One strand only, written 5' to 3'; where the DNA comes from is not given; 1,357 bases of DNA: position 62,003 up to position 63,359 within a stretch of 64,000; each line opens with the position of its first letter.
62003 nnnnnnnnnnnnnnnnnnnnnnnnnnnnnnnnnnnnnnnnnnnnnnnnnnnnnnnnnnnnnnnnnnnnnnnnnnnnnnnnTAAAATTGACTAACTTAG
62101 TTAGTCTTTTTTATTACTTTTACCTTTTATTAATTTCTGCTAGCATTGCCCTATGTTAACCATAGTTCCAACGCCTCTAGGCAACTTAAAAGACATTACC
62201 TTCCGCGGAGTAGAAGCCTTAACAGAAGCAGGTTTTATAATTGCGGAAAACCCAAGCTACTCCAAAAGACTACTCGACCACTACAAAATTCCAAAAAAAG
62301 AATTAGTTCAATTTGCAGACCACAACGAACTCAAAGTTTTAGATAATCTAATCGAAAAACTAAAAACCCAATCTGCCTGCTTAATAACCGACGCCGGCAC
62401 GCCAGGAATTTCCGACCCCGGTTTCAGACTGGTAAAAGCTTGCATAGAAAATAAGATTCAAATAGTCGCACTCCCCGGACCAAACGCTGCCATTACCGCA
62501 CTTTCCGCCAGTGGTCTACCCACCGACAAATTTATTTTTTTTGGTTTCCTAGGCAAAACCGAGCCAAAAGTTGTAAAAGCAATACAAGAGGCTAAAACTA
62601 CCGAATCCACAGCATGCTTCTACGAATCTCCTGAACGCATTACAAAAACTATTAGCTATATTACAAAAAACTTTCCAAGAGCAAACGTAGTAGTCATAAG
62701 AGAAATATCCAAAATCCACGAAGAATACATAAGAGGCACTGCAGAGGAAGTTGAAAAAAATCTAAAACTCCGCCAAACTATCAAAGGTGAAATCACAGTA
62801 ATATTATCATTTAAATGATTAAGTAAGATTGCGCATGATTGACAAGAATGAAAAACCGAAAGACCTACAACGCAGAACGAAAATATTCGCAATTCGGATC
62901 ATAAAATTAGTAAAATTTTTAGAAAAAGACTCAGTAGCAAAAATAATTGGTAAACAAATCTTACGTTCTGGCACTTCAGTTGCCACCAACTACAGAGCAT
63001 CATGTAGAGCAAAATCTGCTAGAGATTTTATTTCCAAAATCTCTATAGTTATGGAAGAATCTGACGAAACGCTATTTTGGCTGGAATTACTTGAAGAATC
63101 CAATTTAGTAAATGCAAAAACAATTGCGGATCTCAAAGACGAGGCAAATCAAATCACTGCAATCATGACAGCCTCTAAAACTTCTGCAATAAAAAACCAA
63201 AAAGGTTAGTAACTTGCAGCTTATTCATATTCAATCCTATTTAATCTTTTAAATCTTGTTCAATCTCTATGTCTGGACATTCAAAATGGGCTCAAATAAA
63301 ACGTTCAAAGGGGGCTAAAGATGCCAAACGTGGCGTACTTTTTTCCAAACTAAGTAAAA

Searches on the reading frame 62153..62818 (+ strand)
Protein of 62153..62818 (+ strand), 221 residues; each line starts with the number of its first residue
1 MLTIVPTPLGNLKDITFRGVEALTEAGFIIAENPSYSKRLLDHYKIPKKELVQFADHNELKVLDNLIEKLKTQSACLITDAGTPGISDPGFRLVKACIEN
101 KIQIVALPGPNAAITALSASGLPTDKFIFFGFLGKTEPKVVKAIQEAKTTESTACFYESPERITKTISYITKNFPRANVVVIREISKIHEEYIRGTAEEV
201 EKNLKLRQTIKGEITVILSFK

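Call 67: search_protein_families(library=pfam, proteins=[window:62153-62818:+], max_evalue=0.00001)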
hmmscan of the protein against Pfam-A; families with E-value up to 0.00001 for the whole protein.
window:62153-62818:+ (221 aa): 1 family
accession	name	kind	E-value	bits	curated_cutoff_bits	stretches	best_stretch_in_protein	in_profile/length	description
PF00590.25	TP_methylase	-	3.6e-26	92.8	27.8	1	1-200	1-211/212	Tetrapyrrole (Corrin/Porphyrin) Methylases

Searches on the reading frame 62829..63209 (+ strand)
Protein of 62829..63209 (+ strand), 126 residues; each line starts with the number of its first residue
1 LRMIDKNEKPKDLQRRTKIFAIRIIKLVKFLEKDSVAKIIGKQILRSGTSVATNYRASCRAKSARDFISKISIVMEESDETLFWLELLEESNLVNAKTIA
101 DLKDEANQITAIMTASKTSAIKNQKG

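Call 83: search_protein_families(library=pfam, proteins=[window:62829-63209:+], max_evalue=0.001)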
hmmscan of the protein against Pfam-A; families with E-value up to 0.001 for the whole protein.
window:62829-63209:+ (126 aa): 1 family
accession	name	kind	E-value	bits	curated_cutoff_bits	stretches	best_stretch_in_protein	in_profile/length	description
PF05635.17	23S_rRNA_IVP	-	6.6e-16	58.9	33.8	1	16-114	8-105/106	23S rRNA-intervening sequence protein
